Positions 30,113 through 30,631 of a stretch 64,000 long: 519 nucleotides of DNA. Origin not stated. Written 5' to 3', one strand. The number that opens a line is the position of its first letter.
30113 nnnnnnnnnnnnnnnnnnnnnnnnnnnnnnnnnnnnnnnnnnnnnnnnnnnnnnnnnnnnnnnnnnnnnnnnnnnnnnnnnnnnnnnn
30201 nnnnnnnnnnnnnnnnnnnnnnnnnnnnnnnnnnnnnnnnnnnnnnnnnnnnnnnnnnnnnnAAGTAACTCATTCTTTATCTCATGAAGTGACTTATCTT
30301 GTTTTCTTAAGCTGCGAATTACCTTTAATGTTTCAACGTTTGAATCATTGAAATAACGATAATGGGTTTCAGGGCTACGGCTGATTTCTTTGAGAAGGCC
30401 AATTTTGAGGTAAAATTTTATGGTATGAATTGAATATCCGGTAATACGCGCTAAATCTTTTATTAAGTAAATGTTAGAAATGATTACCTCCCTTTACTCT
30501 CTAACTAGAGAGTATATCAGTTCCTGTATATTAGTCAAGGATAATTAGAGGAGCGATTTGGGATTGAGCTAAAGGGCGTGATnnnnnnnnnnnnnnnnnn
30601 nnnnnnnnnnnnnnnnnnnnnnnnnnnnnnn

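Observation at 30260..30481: Unannotated MerR-like mini-regulator with non-ATG start inside the secretion cluster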

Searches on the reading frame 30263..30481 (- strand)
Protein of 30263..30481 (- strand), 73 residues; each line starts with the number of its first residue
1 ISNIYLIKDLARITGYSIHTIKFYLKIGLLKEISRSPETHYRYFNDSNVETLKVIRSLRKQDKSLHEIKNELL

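Call 4: search_protein_families(library=pfam, proteins=[window:30263-30481:-], max_evalue=0.01)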
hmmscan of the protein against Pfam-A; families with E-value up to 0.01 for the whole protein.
window:30263-30481:- (73 aa): 2 families
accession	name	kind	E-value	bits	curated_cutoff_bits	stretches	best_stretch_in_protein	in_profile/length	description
PF13411.12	MerR_1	-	2.9e-16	59.8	21.6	1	5-70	1-64/69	MerR HTH family regulatory protein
PF00376.29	MerR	-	1.9e-08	34.4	28.2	1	7-43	2-38/38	MerR family regulatory protein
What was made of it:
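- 30260..30481 (-): Mini-MerR CDS, 73 codons plus TAA. Pfam MerR_1 E=2.9e-16 (call 4).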

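Call 5: find_homologous_proteins(query=window:30263-30481:-, max_evalue=0.001)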
Query seq(73 aa) (73 aa): 128 proteins with E <= 0.001 among 128 candidates; the best 120 are listed.
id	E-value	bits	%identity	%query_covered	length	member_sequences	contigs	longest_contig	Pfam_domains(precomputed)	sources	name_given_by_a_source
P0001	1.5e-33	131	88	100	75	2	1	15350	PF00376.30,PF13411.13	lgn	-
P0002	5.2e-33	129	88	100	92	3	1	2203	PF00376.30,PF13411.13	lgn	-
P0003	4.3e-30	120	81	100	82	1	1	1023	PF00376.30,PF13411.13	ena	-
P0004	1.4e-29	118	77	100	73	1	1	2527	PF00376.30,PF13411.13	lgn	-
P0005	2.7e-29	117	78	100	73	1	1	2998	PF00376.30,PF13411.13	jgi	jgi:DNA-binding transcriptional MerR regulator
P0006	3.5e-29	117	78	100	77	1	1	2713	PF00376.30,PF13411.13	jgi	jgi:DNA-binding transcriptional MerR regulator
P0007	4.1e-29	117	82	100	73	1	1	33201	PF00376.30,PF13411.13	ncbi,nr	ncbi:MAG: MerR family transcriptional regulator [Candidatus Omnitrophica bacterium]|nr:MerR family t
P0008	4.1e-29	117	79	97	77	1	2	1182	PF00376.30,PF13411.13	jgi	-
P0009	4.4e-29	117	82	97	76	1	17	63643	PF00376.30,PF13411.13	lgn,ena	-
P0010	4.7e-29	117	75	100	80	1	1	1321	PF00376.30,PF13411.13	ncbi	-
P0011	5.5e-29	116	75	100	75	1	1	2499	PF00376.30,PF13411.13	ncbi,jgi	-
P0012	7.2e-29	116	77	100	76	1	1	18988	PF00376.30,PF13411.13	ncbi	-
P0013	9.3e-29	116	77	100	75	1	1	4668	PF00376.30,PF13411.13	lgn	-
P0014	1.0e-28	116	77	100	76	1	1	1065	PF00376.30,PF13411.13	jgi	jgi:DNA-binding transcriptional MerR regulator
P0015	1.7e-28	115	77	100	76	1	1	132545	PF00376.30,PF13411.13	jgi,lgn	jgi:DNA-binding transcriptional MerR regulator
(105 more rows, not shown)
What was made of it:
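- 30260..30481 (-): More than 120 homologs at 62-88% identity (call 5).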

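Call 9: find_related_loci(query=A1, collection=genome_contigs, flank=4000)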
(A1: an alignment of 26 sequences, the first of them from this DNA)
Query A1 (73 aa) in genome_contigs; peptide patterns used: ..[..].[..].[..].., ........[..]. (x = any residue, [..] = any of these).
169 stretches matched a pattern; 122 encode a relative of the query (tblastn E <= 1e-3); the best 80 are kept; 80 distinct loci.
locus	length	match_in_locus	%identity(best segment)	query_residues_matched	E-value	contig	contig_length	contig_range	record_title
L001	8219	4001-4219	90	1-73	2e-39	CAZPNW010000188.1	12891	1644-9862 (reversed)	MAG TPA_asm: uncultured Planctomycetales bacterium isolate binchicken_co216_53 genome assembly, contig: k141_2844661, wh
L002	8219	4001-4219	88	1-73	8e-39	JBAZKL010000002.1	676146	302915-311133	MAG: Candidatus Omnitrophota bacterium isolate SO_2017_LW4_142 scaffold_26_c1_LW137-91_2017, whole genome shotgun sequen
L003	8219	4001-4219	77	1-73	2e-34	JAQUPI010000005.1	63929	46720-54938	MAG: Candidatus Omnitrophota bacterium isolate STD1_220 NODE_884_length_63929_cov_3.997633_Sandtown_D1, whole genome sho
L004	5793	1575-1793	81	1-73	1e-33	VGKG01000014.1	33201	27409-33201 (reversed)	MAG: Candidatus Omnitrophota bacterium isolate M_DeepCast_200m_m2_189 M_DeepCast_200m_m2_189_Ga0194113_10001387, whole g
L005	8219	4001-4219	75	1-73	6e-33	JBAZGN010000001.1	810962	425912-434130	MAG: Candidatus Omnitrophota bacterium isolate SO_2017_LW3_46 NODE_6_length_810962_cov_4.668257_LW162_2017, whole genome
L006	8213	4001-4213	79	3-73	1e-32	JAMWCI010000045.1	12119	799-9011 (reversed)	MAG: Candidatus Omnitrophota bacterium isolate JZ-4.bins.180.201808 NODE_11323_length_12119_cov_1.201468, whole genome s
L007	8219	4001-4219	73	1-73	6e-32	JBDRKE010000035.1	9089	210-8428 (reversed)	MAG: Candidatus Omnitrophota bacterium isolate MEGAHIT-group-1.695 k141_10978786, whole genome shotgun sequence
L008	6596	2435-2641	77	4-72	6e-32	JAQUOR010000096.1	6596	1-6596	MAG: Candidatus Omnitrophota bacterium isolate STD1_205 NODE_40127_length_6596_cov_2.983305_Sandtown_D1, whole genome sh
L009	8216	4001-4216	74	2-73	8e-32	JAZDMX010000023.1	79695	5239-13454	MAG: Candidatus Omnitrophota bacterium isolate MEGAHIT-group-0.683 k141_8280226, whole genome shotgun sequence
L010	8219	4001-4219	71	1-73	8e-32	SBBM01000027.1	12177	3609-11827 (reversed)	MAG: Planctomycetales bacterium isolate Bin_37_1_1 Hy_contig34966, whole genome shotgun sequence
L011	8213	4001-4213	72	3-73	1e-31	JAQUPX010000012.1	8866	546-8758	MAG: bacterium isolate STD1_36 NODE_24064_length_8866_cov_13.278979_Sandtown_D1, whole genome shotgun sequence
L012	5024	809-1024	75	2-73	1e-31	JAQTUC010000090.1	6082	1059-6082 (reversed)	MAG: Candidatus Omnitrophota bacterium isolate STB_55 NODE_39285_length_6082_cov_2.703778_Sandtown_B, whole genome shotg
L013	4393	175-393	71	1-73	1e-31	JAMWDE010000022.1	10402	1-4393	MAG: Candidatus Omnitrophota bacterium isolate QZM4_2.bins.442.Tibet NODE_26004_length_10402_cov_0.937324, whole genome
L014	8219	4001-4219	70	1-73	5e-31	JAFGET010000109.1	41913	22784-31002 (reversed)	MAG: Candidatus Omnitrophota bacterium isolate Zod_Metabat.1253 k87_7643507, whole genome shotgun sequence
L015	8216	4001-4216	74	2-73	5e-31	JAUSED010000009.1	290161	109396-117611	MAG: Candidatus Omnitrophota bacterium isolate E14_maxbin.165 E14_k141_1292841, whole genome shotgun sequence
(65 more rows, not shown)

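Call 17: search_solved_structures(query=window:30263-30481:-, max_evalue=1, show_alignments=2)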
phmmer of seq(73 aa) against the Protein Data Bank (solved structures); distinct sequences matched with E-value up to 1: 32.
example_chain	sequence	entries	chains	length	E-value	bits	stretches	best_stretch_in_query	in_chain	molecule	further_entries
3d6y_A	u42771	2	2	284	8.1e-07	32.3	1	4-69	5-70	Multidrug-efflux transporter 1 regulator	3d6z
3iao_A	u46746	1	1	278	8.6e-07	32.2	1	4-69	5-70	Multidrug-efflux transporter 1 regulator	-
3q5p_A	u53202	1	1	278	8.8e-07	32.1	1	4-69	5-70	Multidrug-efflux transporter 1 regulator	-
3d70_A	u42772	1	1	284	8.9e-07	32.1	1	4-69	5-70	BMR promoter DNA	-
1exi_A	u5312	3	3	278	9e-07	32.1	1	4-69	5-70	MULTIDRUG-EFFLUX TRANSPORTER REGULATOR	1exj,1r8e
3q1m_A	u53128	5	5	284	9e-07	32.1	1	4-69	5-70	Multidrug-efflux transporter 1 regulator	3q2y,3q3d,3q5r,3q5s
3d71_A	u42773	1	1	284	9.1e-07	32.1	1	4-69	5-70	Multidrug-efflux transporter 1 regulator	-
7ckq_G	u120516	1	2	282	9.2e-07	32.1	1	4-69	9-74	Multidrug-efflux transporter 1 regulator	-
6jgf_A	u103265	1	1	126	4.1e-06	30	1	7-70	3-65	CadR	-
6jgv_A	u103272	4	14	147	5.4e-06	29.6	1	7-70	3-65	CadR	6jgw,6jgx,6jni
6jyw_A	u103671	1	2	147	5.5e-06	29.6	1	7-70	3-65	CadR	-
3qao_A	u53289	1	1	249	3.6e-05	27.1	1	2-69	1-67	MerR-like transcriptional regulator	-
5gpe_A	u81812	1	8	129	0.0002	24.7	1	9-70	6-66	Transcriptional regulator, MerR-family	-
5e01_A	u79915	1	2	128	0.0002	24.7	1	9-70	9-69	Uncharacterized HTH-type transcriptional regulator HI_0186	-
5d8c_A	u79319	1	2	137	0.00022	24.6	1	9-70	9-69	MerR family regulator protein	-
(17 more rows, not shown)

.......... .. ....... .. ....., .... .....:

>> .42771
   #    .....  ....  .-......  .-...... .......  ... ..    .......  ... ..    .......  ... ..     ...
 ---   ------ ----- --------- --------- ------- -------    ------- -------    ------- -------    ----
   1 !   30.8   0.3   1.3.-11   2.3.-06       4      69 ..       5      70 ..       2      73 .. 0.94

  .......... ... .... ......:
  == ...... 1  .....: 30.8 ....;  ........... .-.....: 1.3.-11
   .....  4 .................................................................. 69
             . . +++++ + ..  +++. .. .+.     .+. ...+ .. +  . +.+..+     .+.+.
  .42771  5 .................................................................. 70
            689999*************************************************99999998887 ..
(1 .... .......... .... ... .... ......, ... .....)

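Call 18: search_protein_families(library=ncbifam, proteins=[window:30263-30481:-], max_evalue=0.01)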
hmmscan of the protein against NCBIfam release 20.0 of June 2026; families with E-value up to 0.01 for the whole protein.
seq(73 aa): 12 families
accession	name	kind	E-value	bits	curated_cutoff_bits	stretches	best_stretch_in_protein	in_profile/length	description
TIGR02047.1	CadR-PbrR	equivalog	1.4e-10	41.3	151.45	1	7-70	3-65/127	Cd(II)/Pb(II)-responsive transcriptional regulator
TIGR02044.1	CueR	equivalog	2.6e-09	37.2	147.4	1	7-70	3-65/127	Cu(I)-responsive transcriptional regulator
NF007069.0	PRK09514.1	equivalog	1.4e-08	34.8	143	1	5-70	2-66/141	Zn(2+)-responsive transcriptional regulator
NF041849.1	trans_regNmlR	equivalog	3e-08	33.7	175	1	7-65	3-60/117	stress response transcriptional regulator NmlR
TIGR02043.1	ZntR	equivalog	4.7e-08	33.2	167.95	1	5-71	2-67/131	Zn(2+)-responsive transcriptional regulator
TIGR02051.1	MerR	equivalog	2e-07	31.3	150.85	1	7-70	2-64/124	mercury resistance transcriptional regulator MerR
NF010315.0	PRK13752.1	subfamily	8.9e-06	25.8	261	1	7-70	10-72/144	mercury resistance transcriptional regulator MerR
NF053782.1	ChlnTransRegdde3219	equivalog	3.2e-05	23.5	450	1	3-70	5-71/278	choline utilization transcriptional activator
NF007590.0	PRK10227.1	equivalog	5.6e-05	23.2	244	1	7-67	3-62/135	Cu(I)-responsive transcriptional regulator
TIGR02054.1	MerD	equivalog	7.1e-05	23.3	103.65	1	3-58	2-56/120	mercuric resistance transcriptional repressor MerD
NF033783.1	coreg_MerD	equivalog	0.0017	18.8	170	1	3-57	2-55/121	mercury resistance co-regulator MerD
NF047375.1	HeatShock_HspR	equivalog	0.0019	18.2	105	1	3-65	2-63/92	heat shock protein transcriptional repressor HspR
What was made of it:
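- On MerR family (canonical regulators): NCBIfam matches to CadR, CueR, ZntR and MerR cover only model positions 2-67 and fall far below their cutoffs (call 18).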

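Call 36: list_cluster_members(proteins=[window:30263-30481:-, window:30263-30484:-, window:30263-30481:-, window:30263-30466:-])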
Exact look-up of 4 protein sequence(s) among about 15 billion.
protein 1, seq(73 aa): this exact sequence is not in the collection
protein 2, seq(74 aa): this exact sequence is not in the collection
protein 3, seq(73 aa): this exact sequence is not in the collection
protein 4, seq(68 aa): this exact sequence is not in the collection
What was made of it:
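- The gene is not called in the source assembly (call 36).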

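Call 37: predict_structure(alignment_id=A1)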
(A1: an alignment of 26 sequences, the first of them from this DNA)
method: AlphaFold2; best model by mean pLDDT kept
length: 73 residues; sequences in the alignment: 26
mean_pLDDT: 90.4   pTM: 0.73
mean pLDDT of the five models: 90.4, 90.3, 89.8, 88.6, 86.2
residues with pLDDT >= 90: 53; 70-90: 19; 50-70: 1; < 50: 0
segments of 3 or more residues with pLDDT < 50: none
pLDDT, mean of each block of 10 residues (from residue 1): 88 94 92 87 93 92 90 80
secondary structure, 60 per line:
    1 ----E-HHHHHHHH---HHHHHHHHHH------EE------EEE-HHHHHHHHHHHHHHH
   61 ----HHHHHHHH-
elements in order: H7-14 H18-27 E42-44 H46-60 H65-72
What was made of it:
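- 30260..30481 (-): AF2 pLDDT 90.4 (call 37).
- On MerR family (canonical regulators): The protein is 73 aa. Alignments to BmrR and CadR end at their residues 65-70, and the model's last helix is residues 65-72 (calls 17, 37).
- AF2 pLDDT 90.4 with the H-H-wing-H-H layout (call 37).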

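Call 39: fold_search(model_id=the predicted structure, library=pdb)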
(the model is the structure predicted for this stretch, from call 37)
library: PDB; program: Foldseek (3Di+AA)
matches with E <= 10: 598; with E <= 0.001: 36
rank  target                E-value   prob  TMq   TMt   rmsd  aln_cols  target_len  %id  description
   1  6jyw_A                4.9e-05  1.00  0.85  0.46   1.3        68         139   37  Crystal structure of the transcription regulator CadR N81M mutant from P. putida in complex with Cadmium(II) and DNA (released 2020-04-29)
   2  3iao                  5.2e-05  1.00  0.87  0.25   1.5        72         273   32  Conformational plasticity of the coiled coil domain of BmrR is required for bmr promoter binding-the unliganded structur (released 2010-04-14)
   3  5d90_C                6.8e-05  1.00  0.84  0.48   1.5        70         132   30  Crystal structure of HiNmlR, a MerR family regulator lacking the sensor domain, bound to promoter DNA (released 2016-06-29)
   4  6jyw_B                7.3e-05  1.00  0.85  0.48   1.3        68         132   37  Crystal structure of the transcription regulator CadR N81M mutant from P. putida in complex with Cadmium(II) and DNA (released 2020-04-29)
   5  6jgx_B                8.3e-05  1.00  0.84  0.47   1.3        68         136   37  Crystal structure of the transcriptional regulator CadR from P. putida in complex with Cadmium(II) and DNA (released 2019-09-25)
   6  6jni_A                8.9e-05  1.00  0.84  0.44   1.3        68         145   37  Crystal structure of the transcriptional regulator CadR from P. putida in complex with Zinc(II) and DNA (released 2019-09-25)
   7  6jni_B                9.5e-05  1.00  0.84  0.50   1.4        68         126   37  Crystal structure of the transcriptional regulator CadR from P. putida in complex with Zinc(II) and DNA (released 2019-09-25)
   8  6jni_H                1.0e-04  1.00  0.84  0.46   1.3        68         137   37  Crystal structure of the transcriptional regulator CadR from P. putida in complex with Zinc(II) and DNA (released 2019-09-25)
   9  6jni_G                1.1e-04  1.00  0.84  0.49   1.4        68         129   37  Crystal structure of the transcriptional regulator CadR from P. putida in complex with Zinc(II) and DNA (released 2019-09-25)
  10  6jni_E                1.1e-04  1.00  0.84  0.46   1.4        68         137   37  Crystal structure of the transcriptional regulator CadR from P. putida in complex with Zinc(II) and DNA (released 2019-09-25)
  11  3d71_A                1.1e-04  1.00  0.84  0.24   1.5        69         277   33  Crystal structure of E253Q BMRR bound to 22 base pair promoter site (released 2008-08-26)
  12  6jni_C                1.2e-04  1.00  0.84  0.49   1.4        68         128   37  Crystal structure of the transcriptional regulator CadR from P. putida in complex with Zinc(II) and DNA (released 2019-09-25)
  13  3d70_A                1.2e-04  1.00  0.83  0.24   1.4        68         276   34  Crystal structure of E253A mutant of BMRR bound to 22-bp oligonucleotide (released 2008-08-26)
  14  5d90_B                1.2e-04  1.00  0.80  0.49   1.7        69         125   32  Crystal structure of HiNmlR, a MerR family regulator lacking the sensor domain, bound to promoter DNA (released 2016-06-29)
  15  3q5s_A                1.3e-04  1.00  0.83  0.24   1.4        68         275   34  Crystal structure of BmrR bound to Acetylcholine (released 2011-06-15)
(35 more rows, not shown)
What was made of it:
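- On MerR family (Pfam MerR_1 / MerR): AF2 model and Foldseek matches (calls 37, 39).
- Closest known: Canonical MerR-family regulators. Same: It has the same N-terminal winged-helix DNA-binding fold (TM 0.84-0.89, about 30-37% identity over residues 4-70; calls 17, 39).
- Closest known: GlnR/TnrA. Same: There is whole-chain structural similarity to GlnR DNA-binding constructs (TM normalised to target 0.82; call 39).
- Foldseek TM 0.84-0.89 and rmsd 1.0-1.5 A to DNA-bound CadR, BmrR, HiNmlR and MtaN (call 39). GlnR and CbpM are among the structural matches (call 39).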

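Call 48: search_protein_representatives(protein=window:30263-30478:-)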
Query: 72 residues. Proteins with E-value up to 0.001 (for the whole library): 589; up to 1e-10: 23; up to 1e-30: 0. The best 150 are listed.
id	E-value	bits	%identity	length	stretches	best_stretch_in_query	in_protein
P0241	8.0e-21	89.1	65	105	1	1-69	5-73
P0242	1.5e-20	88.2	58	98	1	1-69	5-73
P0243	2.5e-19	84.4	59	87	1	2-70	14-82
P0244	7.1e-19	82.9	60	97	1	2-68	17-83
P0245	1.5e-18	81.9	57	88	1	2-68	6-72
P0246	2.1e-18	81.4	61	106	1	2-72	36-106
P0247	2.3e-18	81.3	63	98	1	2-68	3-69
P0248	2.9e-18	81.0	59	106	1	2-69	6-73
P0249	1.4e-17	78.9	57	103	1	2-69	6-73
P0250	1.7e-17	78.6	54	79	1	2-71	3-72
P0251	1.0e-15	73.0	58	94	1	3-69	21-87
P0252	2.1e-15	72.0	54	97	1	2-70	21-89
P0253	4.2e-15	71.0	54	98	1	3-70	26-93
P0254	5.0e-15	70.8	55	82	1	2-59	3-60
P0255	1.1e-14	69.7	53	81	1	2-71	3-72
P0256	1.2e-14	69.5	47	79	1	2-69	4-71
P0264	3.2e-10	55.6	48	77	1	2-67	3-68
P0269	1.5e-08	50.4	47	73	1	2-70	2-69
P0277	3.2e-07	46.2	39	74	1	3-71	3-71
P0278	5.1e-07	45.5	39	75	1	4-71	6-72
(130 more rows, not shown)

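Call 52: find_encoding_contigs(protein=P0256, flank=4000, max_places=3)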
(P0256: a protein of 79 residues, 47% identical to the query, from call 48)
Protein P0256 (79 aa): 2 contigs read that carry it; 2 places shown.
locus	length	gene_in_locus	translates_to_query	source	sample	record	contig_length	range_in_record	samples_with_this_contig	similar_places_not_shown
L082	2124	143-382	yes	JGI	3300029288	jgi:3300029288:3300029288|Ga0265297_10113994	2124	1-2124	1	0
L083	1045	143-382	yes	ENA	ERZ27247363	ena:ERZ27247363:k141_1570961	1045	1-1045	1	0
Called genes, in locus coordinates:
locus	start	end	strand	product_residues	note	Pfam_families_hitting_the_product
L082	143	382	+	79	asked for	PF13411:MerR_1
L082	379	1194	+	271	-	PF20703:nSTAND1 (weak), PF13191:AAA_16 (faint), PF01637:ATPase_2, PF13245:AAA_19 (faint), PF13401:AAA_22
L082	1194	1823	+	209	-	-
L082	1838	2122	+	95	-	?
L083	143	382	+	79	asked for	PF13411:MerR_1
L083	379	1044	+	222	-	?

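Call 53: find_encoding_contigs(protein=P0277, flank=4000, max_places=3)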
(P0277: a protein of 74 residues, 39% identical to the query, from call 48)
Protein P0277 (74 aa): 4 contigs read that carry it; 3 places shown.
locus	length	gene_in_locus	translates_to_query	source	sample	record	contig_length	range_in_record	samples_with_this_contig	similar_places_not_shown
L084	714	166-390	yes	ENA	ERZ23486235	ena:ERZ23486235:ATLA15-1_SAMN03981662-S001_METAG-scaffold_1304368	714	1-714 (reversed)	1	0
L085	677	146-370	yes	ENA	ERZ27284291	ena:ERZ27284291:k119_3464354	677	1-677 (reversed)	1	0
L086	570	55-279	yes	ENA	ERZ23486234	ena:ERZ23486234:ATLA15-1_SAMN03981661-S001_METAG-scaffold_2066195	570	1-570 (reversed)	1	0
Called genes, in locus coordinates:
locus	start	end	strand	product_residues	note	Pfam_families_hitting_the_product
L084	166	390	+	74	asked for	PF13411:MerR_1, PF00376:MerR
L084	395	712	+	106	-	?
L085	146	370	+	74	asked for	PF13411:MerR_1, PF00376:MerR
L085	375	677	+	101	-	?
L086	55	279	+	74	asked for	PF13411:MerR_1, PF00376:MerR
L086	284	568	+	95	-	?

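Call 57: find_encoding_contigs(protein=P0278, flank=3000, max_places=2)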
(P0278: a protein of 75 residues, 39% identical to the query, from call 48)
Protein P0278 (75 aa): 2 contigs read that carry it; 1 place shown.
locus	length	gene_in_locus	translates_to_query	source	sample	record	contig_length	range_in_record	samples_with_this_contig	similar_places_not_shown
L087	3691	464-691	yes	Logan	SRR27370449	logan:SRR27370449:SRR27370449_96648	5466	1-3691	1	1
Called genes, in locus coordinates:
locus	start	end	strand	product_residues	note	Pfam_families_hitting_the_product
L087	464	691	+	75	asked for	PF00376:MerR, PF13411:MerR_1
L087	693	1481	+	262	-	PF00142:Fer4_NifH, PF01656:CbiA, PF02374:ArsA_ATPase, PF06564:CBP_BcsQ (weak), PF07015:VirC1 (faint), PF10609:ParA, PF13614:AAA_31, PF09140:MipZ (weak)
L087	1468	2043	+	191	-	-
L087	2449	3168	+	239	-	-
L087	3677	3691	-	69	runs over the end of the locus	-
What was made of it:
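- Tried and rejected: A mini-MerR at 39% identity next to a ParA-type ATPase was judged to lie outside the family (call 57).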

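Call 58: find_encoding_contigs(protein=P0269, flank=3000, max_places=2)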
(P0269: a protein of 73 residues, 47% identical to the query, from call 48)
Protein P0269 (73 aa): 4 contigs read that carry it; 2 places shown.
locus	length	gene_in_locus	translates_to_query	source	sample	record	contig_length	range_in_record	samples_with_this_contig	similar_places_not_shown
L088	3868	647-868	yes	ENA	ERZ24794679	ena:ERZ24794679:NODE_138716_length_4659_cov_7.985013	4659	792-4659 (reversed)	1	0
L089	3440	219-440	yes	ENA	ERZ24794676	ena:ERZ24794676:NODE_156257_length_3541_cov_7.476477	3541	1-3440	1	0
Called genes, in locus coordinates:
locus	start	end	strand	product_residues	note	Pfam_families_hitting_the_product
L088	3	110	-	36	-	?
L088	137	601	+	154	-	-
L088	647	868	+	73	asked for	PF00376:MerR, PF13411:MerR_1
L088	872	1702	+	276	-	PF13401:AAA_22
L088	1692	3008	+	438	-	PF11638:DnaA_N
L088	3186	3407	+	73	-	-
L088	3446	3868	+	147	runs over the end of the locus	PF04519:Bactofilin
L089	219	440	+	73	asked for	PF00376:MerR, PF13411:MerR_1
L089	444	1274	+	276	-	PF13401:AAA_22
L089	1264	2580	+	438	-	PF11638:DnaA_N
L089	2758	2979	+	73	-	-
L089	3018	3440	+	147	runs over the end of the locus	PF04519:Bactofilin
